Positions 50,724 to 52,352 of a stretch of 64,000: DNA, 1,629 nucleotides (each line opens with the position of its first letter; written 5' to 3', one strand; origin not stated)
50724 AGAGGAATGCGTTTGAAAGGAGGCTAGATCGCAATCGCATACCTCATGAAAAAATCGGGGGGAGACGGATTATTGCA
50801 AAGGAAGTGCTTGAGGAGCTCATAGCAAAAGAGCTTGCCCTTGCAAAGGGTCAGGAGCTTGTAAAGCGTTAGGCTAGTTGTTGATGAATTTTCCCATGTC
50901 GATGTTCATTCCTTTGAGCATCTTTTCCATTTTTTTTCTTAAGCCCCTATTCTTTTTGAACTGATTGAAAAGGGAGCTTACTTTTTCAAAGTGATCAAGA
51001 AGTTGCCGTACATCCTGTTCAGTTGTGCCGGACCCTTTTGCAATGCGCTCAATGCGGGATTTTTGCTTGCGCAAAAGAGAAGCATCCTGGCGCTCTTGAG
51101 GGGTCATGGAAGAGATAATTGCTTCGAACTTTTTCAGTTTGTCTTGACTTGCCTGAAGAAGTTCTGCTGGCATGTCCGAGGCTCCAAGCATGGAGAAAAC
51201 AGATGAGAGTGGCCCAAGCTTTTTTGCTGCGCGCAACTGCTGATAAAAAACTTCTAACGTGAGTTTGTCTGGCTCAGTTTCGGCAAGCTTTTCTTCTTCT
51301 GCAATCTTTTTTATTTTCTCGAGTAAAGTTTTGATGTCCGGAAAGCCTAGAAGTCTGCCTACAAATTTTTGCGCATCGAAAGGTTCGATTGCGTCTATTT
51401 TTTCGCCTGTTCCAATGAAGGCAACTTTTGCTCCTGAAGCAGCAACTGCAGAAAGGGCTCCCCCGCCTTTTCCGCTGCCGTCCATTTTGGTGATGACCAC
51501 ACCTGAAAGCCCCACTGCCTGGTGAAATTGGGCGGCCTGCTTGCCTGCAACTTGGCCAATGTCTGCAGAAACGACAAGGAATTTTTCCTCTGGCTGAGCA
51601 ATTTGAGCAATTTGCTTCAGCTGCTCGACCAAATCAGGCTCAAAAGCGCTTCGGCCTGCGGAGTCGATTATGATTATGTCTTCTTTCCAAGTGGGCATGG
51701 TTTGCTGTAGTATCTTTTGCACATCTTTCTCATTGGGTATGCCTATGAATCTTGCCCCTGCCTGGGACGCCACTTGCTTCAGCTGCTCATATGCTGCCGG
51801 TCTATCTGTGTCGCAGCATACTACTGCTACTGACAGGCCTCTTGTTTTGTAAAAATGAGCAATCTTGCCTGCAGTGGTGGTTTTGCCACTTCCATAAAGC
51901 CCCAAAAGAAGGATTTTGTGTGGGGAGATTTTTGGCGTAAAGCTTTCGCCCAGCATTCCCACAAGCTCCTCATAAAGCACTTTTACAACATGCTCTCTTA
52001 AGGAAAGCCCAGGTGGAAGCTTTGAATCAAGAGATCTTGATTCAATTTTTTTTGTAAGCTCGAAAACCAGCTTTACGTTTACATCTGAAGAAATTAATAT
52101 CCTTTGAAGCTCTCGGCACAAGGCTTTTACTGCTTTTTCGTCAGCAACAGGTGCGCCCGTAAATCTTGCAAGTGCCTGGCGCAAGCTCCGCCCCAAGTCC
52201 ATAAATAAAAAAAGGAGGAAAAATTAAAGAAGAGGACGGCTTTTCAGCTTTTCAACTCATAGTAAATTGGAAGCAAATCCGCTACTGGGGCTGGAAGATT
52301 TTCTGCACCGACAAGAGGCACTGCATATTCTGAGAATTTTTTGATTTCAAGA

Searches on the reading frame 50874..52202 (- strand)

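Call 12: search_protein_families(library=pfam, proteins=[window:50874-52202:-], max_evalue=0.001)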
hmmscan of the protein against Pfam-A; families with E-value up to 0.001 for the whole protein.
window:50874-52202:- (442 aa): 7 families
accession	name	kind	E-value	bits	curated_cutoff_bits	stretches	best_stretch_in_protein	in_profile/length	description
PF00448.28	SRP54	-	3.8e-61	206.6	22.7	1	95-286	2-196/196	SRP54-type protein, GTPase domain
PF02978.25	SRP_SPB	-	3.3e-27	95.1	27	1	313-410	1-89/91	Signal peptide binding domain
PF02881.24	SRP54_N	-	1.3e-13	51.4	22.4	1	3-80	1-75/75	SRP54-type protein, helical bundle domain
PF01656.29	CbiA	-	8.1e-06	26.3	25.4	1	104-246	9-89/125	CobQ/CobB/MinD/ParA nucleotide binding domain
PF13401.12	AAA_22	-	1e-05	26.3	27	1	97-203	8-111/130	AAA domain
PF00004.35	AAA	-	0.0005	21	21.2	0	97-184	1-68/131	ATPase family associated with various cellular activities (AAA)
PF13604.12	AAA_30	-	0.00064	19.9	27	0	98-218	22-128/191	AAA domain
